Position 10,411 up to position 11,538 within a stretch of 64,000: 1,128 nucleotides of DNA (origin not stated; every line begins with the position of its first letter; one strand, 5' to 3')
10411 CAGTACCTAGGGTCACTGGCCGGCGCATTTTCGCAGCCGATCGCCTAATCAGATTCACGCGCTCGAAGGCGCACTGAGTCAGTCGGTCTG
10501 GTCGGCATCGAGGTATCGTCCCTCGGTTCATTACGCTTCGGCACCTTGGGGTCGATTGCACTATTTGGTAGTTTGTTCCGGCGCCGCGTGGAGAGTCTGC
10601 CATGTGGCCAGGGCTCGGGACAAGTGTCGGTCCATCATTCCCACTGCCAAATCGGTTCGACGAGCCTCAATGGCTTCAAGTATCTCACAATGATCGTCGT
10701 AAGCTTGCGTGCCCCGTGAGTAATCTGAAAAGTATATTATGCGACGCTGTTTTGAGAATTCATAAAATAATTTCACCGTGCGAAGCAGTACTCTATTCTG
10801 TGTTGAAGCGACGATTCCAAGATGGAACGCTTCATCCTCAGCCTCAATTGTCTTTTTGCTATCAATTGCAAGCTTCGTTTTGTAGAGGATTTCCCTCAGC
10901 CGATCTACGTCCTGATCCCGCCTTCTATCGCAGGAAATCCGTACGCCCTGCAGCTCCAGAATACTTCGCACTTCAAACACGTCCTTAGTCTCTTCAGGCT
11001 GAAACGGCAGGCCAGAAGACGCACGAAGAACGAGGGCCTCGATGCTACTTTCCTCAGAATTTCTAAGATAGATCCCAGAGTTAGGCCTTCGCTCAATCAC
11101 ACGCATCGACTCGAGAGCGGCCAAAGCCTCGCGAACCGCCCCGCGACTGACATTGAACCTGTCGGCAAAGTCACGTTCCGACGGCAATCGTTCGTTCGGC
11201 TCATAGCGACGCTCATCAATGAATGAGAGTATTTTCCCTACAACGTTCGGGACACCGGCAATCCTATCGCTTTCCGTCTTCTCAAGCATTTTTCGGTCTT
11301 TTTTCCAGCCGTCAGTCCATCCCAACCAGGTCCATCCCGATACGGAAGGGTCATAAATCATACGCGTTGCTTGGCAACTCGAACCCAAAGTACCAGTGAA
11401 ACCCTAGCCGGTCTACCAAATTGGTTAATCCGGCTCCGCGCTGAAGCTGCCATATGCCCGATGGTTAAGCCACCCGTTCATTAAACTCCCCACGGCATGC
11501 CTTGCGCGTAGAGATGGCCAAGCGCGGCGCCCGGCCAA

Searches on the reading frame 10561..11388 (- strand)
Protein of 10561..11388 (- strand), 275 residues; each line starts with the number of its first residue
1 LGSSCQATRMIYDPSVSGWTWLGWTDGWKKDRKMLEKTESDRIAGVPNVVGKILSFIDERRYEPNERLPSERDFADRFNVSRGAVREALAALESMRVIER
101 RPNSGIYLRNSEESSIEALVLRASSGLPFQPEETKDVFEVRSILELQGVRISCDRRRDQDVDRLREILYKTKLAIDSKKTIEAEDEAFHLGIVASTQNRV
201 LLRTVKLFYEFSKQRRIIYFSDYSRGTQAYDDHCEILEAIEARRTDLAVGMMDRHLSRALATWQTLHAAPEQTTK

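Call 7: search_protein_families(library=pfam, proteins=[window:10561-11388:-])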
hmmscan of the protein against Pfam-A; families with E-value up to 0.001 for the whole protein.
window:10561-11388:- (275 aa): 4 families
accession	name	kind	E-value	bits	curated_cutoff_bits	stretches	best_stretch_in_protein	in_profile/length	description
PF07729.17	FCD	-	1.2e-23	84.3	24.3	1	136-257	1-124/125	FCD domain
PF00392.27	GntR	-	3.5e-15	55.8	27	1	49-107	5-63/64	Bacterial regulatory proteins, gntR family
PF14502.12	HTH_41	-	9.2e-05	22.2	25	1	66-107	4-47/48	Helix-turn-helix domain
PF08279.18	HTH_11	-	0.00049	20.4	25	0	73-106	20-54/55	HTH domain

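Call 30: search_solved_structures(query=window:10561-11289:-, max_evalue=0.001)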
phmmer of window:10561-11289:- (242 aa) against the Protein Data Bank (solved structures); distinct sequences matched with E-value up to 0.001: 15.
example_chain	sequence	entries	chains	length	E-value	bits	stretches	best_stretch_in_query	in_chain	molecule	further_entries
7xp0_A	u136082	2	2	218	6e-14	55.6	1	100-226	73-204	Probable transcriptional regulator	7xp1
6on4_A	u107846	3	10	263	3e-12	50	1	22-233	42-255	HTH-type transcriptional repressor NanR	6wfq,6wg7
9jpj_C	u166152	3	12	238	2.7e-10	43.6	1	17-229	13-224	Pyruvate dehydrogenase complex repressor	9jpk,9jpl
6az6_A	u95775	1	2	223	3.7e-09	39.9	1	16-213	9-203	GntR family transcriptional regulator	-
3c7j_A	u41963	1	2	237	1e-08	38.5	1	95-228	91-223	Transcriptional regulator, GntR family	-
7c7e_A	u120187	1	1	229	3.4e-08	36.8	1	25-214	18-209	Putative DNA-binding transcriptional regulator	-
8pqm_A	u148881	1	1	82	5.3e-08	36.1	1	16-77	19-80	FadR family transcriptional regulator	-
2di3_A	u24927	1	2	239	3.8e-07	33.3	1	27-224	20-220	Bacterial regulatory proteins, GntR family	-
5kvr_A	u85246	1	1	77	1.5e-06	31.4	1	15-75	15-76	Pyruvate dehydrogenase complex repressor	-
9wfi_A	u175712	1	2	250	1.6e-06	31.3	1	24-134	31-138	Uncharacterized HTH-type transcriptional regulator Rv0494,Fatty acid metabolism regulator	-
7u5q_A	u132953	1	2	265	7.8e-05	25.8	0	5-90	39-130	Transcriptional regulator, GntR family protein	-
4u0y_A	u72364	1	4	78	0.00028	24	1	21-74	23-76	HTH-type transcriptional repressor YvoA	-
9vkn_A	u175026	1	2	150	0.00035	23.6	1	93-228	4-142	Pyruvate dehydrogenase complex repressor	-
2wv0_A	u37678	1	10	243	0.00073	22.6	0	23-77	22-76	HTH-TYPE TRANSCRIPTIONAL REPRESSOR YVOA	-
4u0v_A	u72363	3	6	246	0.00074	22.6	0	23-77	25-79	HTH-type transcriptional repressor YvoA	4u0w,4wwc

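Call 31: search_protein_families(library=ncbifam, proteins=[window:10561-11289:-], max_evalue=0.00001)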
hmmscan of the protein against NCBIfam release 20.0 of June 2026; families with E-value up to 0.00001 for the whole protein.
window:10561-11289:- (242 aa): 15 families
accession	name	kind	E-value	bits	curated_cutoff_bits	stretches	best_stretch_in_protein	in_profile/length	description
NF003011.0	PRK03837.1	subfamily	6.6e-33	114.3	260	1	16-234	18-237/241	transcriptional regulator NanR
NF007741.0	PRK10421.1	equivalog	6.1e-26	91.4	311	1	15-233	11-236/262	transcriptional regulator LldR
NF007001.0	PRK09464.1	equivalog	1.9e-17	63.7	330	1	19-224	18-226/254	pyruvate dehydrogenase complex transcriptional repressor PdhR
NF007588.0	PRK10225.1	equivalog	4.8e-16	58.8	442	1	16-182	14-178/257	Uxu operon transcriptional regulator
TIGR03338.1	phnR_burk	equivalog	2.2e-15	56.8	271.5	2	23-77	23-76/212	phosphonate utilization associated transcriptional regulator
NF007442.0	PRK09990.1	equivalog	9.2e-13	48.2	301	1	19-175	18-176/256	transcriptional regulator GlcC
NF008571.0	PRK11523.1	equivalog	5.3e-12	45.7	396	1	19-222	16-217/258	transcriptional regulator ExuR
NF041547.1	GntR_LSA1692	equivalog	3.8e-11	43.1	275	1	15-77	5-67/233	GntR family transcriptional regulator, LSA1692 subfamily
TIGR02018.2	his_ut_repres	equivalog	2.2e-10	40.3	220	1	17-79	5-67/226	histidine utilization transcriptional repressor HutC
NF052282.1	PLP_TF_PdxR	equivalog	7.8e-10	38.4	320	1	19-89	9-77/448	MocR-like pyridoxine biosynthesis transcription factor PdxR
TIGR03337.1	phnR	equivalog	5.7e-08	32.7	296.75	1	21-74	11-64/231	phosphonate utilization transcriptional regulator PhnR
TIGR02325.1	C_P_lyase_phnF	equivalog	7.6e-08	32.2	156.8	1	18-77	15-74/238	phosphonate metabolism transcriptional regulator PhnF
TIGR02404.1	trehalos_R_Bsub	equivalog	1.2e-07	31.6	211.95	1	18-69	7-58/233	trehalose operon repressor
NF008576.0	PRK11534.1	equivalog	3.8e-07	30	218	0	96-226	73-213/225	DNA-binding transcriptional regulator CsiR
NF052290.2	MocR_like_YczR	exception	1.1e-06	27.7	487.4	1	17-81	25-89/458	MocR-like transcription factor YczR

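Call 35: find_related_loci(query=window:10561-11289:-, collection=genome_contigs, flank=10000)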
Query window:10561-11289:- (242 aa) in genome_contigs; peptide patterns used: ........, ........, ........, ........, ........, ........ (x = any residue, [..] = any of these).
128 stretches matched a pattern; 18 encode a relative of the query (tblastn E <= 1e-3); 18 distinct loci.
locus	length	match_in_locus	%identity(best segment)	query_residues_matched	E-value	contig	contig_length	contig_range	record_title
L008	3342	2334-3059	100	1-242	8e-170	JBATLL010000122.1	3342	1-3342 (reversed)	MAG: Rhizobiaceae bacterium isolate MFD10474_ilm_asm_bin6 k127_30227, whole genome shotgun sequence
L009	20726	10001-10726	100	1-242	2e-162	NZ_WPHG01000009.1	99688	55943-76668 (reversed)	Nitratireductor arenosus strain CAU 1489 contig9, whole genome shotgun sequence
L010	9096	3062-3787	100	1-242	2e-162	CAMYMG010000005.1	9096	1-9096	MAG: uncultured Rhizobiaceae bacterium isolate Biocath_Alpha_17 genome assembly, contig: k127_2041, whole genome shotgun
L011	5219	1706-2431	99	1-242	2e-163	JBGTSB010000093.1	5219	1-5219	MAG: Hyphomicrobium sp. isolate WDNA12_bin.21.strict NODE_93_length_5219_cov_4.030015, whole genome shotgun sequence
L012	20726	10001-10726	91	1-242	9e-148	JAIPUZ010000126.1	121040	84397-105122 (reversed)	MAG: Mesorhizobium sp. isolate bin 2 all_Scaff04473, whole genome shotgun sequence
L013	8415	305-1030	88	1-242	2e-144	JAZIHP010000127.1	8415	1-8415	MAG: Alphaproteobacteria bacterium isolate R2July2020-bin.35 R2July2020-bin.35_NODE_2317_length_84154.237693, whole geno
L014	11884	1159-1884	86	1-242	2e-141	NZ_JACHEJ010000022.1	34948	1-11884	Pseudorhizobium flavum strain DSM 102134 Ga0415304_22, whole genome shotgun sequence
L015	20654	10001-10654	60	16-233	2e-80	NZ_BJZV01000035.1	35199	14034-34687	Methylobacterium gnaphalii strain NBRC 107716 sequence035, whole genome shotgun sequence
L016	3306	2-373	48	110-233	3e-32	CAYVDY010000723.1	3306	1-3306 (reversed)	MAG TPA_asm: uncultured Candidatus Solibacter sp. isolate SRP302447_co4_276 genome assembly, contig: NODE_85039_length_3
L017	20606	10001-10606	26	19-225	8e-15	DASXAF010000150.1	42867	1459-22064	MAG TPA_asm: Casimicrobiaceae bacterium isolate SMAG_U3758 k141_1408857, whole genome shotgun sequence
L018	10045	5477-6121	25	6-224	1e-10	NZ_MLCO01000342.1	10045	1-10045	Teichococcus deserti strain M3 M3_S294_L001_R1_001_(paired)_contig_343, whole genome shotgun sequence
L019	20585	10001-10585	26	32-224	3e-9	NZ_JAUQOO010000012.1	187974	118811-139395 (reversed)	Pseudomonas serbiensis strain KFB 138 NODE_12_length_187974_cov_11.6117_pilon, whole genome shotgun sequence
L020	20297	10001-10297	31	31-132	1e-8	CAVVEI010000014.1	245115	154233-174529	MAG: uncultured Actinomycetes bacterium isolate MFD04716.bin.2.57 genome assembly, contig: contig_6218, whole genome sho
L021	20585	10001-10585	23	32-224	1e-7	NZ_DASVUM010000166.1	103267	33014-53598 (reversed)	MAG: Pseudomonas sp. isolate SMAG_U3317 k141_126669, whole genome shotgun sequence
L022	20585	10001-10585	23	32-224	2e-7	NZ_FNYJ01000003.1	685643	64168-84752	Pseudomonas sp. NFR16, whole genome shotgun sequence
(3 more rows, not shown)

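Call 68: search_solved_structures(query=window:10561-11289:-, max_evalue=0.000001, show_alignments=5)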
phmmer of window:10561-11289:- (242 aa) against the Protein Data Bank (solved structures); distinct sequences matched with E-value up to 0.000001: 8.
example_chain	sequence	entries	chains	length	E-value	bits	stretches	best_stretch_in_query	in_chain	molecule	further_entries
7xp0_A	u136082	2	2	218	6e-14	55.6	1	100-226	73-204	Probable transcriptional regulator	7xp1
6on4_A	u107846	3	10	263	3e-12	50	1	22-233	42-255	HTH-type transcriptional repressor NanR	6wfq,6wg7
9jpj_C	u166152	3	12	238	2.7e-10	43.6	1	17-229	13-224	Pyruvate dehydrogenase complex repressor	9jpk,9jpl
6az6_A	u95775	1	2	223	3.7e-09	39.9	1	16-213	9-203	GntR family transcriptional regulator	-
3c7j_A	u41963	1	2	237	1e-08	38.5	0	95-228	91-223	Transcriptional regulator, GntR family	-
7c7e_A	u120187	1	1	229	3.4e-08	36.8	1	25-214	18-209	Putative DNA-binding transcriptional regulator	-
8pqm_A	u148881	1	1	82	5.3e-08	36.1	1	16-77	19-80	FadR family transcriptional regulator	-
2di3_A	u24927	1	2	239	3.8e-07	33.3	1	27-224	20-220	Bacterial regulatory proteins, GntR family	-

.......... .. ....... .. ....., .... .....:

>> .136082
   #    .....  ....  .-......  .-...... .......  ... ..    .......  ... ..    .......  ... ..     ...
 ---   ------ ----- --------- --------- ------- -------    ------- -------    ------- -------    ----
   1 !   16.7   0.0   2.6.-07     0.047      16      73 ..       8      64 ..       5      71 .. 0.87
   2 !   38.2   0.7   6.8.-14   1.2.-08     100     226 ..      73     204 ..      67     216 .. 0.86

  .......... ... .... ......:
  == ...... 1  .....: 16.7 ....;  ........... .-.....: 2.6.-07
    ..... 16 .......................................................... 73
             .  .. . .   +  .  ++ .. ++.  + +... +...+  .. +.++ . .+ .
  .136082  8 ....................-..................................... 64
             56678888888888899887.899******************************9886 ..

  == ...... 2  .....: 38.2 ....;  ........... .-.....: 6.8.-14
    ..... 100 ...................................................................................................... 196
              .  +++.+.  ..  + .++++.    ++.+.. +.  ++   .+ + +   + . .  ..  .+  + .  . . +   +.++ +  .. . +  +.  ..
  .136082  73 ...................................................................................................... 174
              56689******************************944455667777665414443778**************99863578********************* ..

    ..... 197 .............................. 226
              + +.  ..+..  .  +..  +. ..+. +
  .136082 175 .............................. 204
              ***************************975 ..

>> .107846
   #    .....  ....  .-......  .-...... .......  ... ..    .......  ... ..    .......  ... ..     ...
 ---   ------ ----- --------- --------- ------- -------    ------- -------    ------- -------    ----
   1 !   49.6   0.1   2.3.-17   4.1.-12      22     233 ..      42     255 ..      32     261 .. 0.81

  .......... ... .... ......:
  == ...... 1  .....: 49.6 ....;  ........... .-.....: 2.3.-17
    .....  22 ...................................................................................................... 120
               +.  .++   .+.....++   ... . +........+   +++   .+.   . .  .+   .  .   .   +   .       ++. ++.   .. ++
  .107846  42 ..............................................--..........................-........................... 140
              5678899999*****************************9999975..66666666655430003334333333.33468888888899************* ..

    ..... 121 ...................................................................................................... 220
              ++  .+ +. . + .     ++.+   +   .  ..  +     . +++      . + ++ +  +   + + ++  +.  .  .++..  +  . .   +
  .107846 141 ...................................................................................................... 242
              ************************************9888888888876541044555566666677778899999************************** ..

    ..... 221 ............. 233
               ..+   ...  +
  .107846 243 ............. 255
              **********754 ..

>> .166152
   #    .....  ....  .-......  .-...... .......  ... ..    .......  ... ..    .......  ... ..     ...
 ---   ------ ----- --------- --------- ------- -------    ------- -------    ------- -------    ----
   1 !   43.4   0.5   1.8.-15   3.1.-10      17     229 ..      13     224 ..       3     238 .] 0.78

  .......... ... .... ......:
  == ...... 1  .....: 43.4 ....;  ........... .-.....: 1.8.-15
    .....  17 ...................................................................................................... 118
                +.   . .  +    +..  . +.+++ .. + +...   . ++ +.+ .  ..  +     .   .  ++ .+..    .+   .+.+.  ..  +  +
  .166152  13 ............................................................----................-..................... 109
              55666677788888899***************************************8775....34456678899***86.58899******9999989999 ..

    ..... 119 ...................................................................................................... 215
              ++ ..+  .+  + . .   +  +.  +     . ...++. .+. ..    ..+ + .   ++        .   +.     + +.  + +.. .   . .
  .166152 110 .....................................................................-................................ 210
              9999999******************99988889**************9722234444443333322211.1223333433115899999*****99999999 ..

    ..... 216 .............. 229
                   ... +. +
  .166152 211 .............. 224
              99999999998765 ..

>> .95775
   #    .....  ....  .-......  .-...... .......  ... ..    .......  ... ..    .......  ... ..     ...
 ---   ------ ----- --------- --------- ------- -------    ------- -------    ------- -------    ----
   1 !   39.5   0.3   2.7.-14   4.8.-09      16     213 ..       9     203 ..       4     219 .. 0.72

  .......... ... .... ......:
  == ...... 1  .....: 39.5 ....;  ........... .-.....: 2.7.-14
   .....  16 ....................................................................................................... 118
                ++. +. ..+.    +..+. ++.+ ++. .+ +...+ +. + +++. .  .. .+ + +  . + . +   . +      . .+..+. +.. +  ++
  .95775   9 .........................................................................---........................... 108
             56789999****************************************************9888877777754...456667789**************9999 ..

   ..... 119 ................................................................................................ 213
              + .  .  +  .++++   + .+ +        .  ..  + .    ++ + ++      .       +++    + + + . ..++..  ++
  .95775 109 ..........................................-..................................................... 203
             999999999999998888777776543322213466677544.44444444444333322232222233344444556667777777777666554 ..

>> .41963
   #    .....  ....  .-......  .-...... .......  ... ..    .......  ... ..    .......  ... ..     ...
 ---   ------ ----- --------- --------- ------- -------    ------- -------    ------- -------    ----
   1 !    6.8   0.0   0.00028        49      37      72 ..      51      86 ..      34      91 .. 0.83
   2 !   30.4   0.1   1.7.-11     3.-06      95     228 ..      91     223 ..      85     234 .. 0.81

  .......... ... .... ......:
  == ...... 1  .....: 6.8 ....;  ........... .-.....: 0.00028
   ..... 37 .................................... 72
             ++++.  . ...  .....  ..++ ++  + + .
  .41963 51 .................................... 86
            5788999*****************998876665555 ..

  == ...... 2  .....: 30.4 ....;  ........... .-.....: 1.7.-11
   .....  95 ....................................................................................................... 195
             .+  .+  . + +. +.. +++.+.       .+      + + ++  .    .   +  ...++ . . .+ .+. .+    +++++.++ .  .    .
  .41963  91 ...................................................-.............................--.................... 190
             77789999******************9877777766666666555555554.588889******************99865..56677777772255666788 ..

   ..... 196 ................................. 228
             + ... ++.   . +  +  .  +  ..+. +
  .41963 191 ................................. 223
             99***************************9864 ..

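Call 82: search_protein_families(library=pfam, proteins=[L016:729-2216:-, L016:2768-3145:+, L015:13692-15320:+, L015:10727-11761:-, L015:7594-8403:+, L015:6208-7413:-], max_evalue=0.001)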
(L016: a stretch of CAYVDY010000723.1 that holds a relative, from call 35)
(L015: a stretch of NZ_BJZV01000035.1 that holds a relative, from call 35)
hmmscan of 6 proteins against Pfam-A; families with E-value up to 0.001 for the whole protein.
L016:729-2216:- (495 aa): 2 families
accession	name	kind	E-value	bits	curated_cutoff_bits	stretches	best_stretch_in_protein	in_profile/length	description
PF13347.12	MFS_2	-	5.6e-89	299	27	1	27-473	2-427/427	MFS/sugar transport protein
PF07690.21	MFS_1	-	1.7e-11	44.1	33.4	1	37-387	11-323/347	Major Facilitator Superfamily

L016:2768-3145:+ (125 aa): 0 families

L015:13692-15320:+ (542 aa): 1 family
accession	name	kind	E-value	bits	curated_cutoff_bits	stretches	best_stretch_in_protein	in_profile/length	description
PF00474.23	SSF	-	3.4e-23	82.6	22.8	1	106-481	1-402/406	Sodium:solute symporter family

L015:10727-11761:- (344 aa): 5 families
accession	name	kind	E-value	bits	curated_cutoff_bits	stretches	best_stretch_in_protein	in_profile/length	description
PF13377.12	Peripla_BP_3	-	2.9e-29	102.7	26.5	1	172-334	1-167/167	Periplasmic binding protein-like domain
PF00532.27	Peripla_BP_1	-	1.3e-16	61.4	22.2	1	65-322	3-273/281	Periplasmic binding proteins and sugar binding domain of LacI family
PF00356.27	LacI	-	3.7e-12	46.3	27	1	7-51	1-45/46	Bacterial regulatory proteins, lacI family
PF13407.12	Peripla_BP_4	-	3.8e-09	36.9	35.1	1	66-312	1-254/258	Periplasmic binding protein domain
PF01381.28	HTH_3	-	0.00039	20.8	23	0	3-43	7-47/55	Helix-turn-helix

L015:7594-8403:+ (269 aa): 3 families
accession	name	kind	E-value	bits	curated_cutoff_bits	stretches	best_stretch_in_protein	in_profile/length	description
PF01614.24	IclR_C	-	2.2e-46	158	24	1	93-263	3-173/174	Bacterial transcriptional regulator IclR C-terminal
PF09339.16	HTH_IclR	-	1e-13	51.2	22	1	25-73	1-50/52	IclR helix-turn-helix domain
PF01978.25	TrmB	-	0.00011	22.4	25.6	1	34-77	15-58/68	Sugar-specific transcriptional regulator TrmB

L015:6208-7413:- (401 aa): 1 family
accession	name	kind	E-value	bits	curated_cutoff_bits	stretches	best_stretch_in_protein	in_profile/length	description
PF00266.25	Aminotran_5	-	3.8e-19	69.3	21.5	1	33-288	34-291/371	Aminotransferase class-V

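Call 94: search_dna_similar(query=window:10561-11289:-, collection=plasmids, mode=protein, max_rows=40, max_evalue=1e-20)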
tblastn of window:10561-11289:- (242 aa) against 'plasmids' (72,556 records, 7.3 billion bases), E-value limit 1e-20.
Records with a match: 137; places in all: 138; records where one place covers at least 80% of the query: 136.
Best place of each record, by identity: >=99% 3; 80-90% 1; 60-80% 2; <60% 131.
By first word of the organism name: Sinorhizobium 64; Rhizobium 56; Aminobacter 3; Cupriavidus 2; Burkholderia 2; Variovorax 2; Phyllobacterium 2; Pseudorhizobium 1; Xanthobacter 1; Ancylobacter 1; and 3 more.
By predicted mobility (MOB-suite, as given by PLSDB): conjugative 94; non-mobilizable 39; mobilizable 4.
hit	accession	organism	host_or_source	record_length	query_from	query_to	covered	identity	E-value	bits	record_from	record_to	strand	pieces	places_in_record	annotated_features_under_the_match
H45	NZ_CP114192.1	Aminobacter sp. NyZ550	-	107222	1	242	100%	100.0%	3e-148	463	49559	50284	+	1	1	FadR/GntR family transcriptional regulator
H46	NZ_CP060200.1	Aminobacter sp. MDW-2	cell culture,soil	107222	1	242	100%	100.0%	3e-148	463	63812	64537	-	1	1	FadR/GntR family transcriptional regulator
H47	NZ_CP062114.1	Aminobacter sp. SR38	bacterial pure culture,soil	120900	1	242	100%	100.0%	3e-148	463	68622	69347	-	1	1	FadR/GntR family transcriptional regulator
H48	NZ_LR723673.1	Pseudorhizobium flavum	Paddy soil under the long-term ...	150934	1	242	100%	86.4%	3e-128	406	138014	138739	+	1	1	FadR/GntR family transcriptional regulator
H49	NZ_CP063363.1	Xanthobacter dioxanivorans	pure culture,active sludge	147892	4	233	95%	63.0%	3e-87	288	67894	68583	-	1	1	FadR/GntR family transcriptional regulator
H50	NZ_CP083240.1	Ancylobacter polymorphus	activated sludge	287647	4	233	95%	63.0%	3e-87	288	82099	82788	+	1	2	FadR/GntR family transcriptional regulator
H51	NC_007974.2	Cupriavidus metallidurans CH34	-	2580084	3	232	95%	41.6%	3e-44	165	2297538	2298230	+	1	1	none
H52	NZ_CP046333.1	Cupriavidus metallidurans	sedimentation pond in a zinc factory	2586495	3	232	95%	41.6%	3e-44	165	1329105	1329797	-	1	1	none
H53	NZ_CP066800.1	Burkholderia plantarii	Oryza sativa,cell culture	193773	16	231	89%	42.9%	1e-44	167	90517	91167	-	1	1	FadR/GntR family transcriptional regulator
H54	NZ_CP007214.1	Burkholderia plantarii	-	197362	16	231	89%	42.9%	1e-44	167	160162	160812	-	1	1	FadR/GntR family transcriptional regulator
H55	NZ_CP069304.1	Shinella sp. PSBB067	monoisolate,Minnesota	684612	16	225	87%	44.1%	8e-44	164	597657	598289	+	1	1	FadR/GntR family transcriptional regulator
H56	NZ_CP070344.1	Variovorax sp. PDNC026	cell culture,Plastic debris in ...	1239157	15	233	90%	40.5%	8e-42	158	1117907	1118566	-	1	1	none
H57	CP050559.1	Sinorhizobium meliloti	Melilotus officinalis,cell culture,root ...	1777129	32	237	85%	42.7%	5e-42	159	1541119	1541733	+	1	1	FadR family transcriptional regulator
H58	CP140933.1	Sinorhizobium meliloti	Medicago lupulina,whole organism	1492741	32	237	85%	42.2%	9e-42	158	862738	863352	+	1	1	FadR/GntR family transcriptional regulator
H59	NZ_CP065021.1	Sinorhizobium meliloti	Medicago sativa subsp. varia (Martyn) ...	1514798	32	237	85%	42.2%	9e-42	158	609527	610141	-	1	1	none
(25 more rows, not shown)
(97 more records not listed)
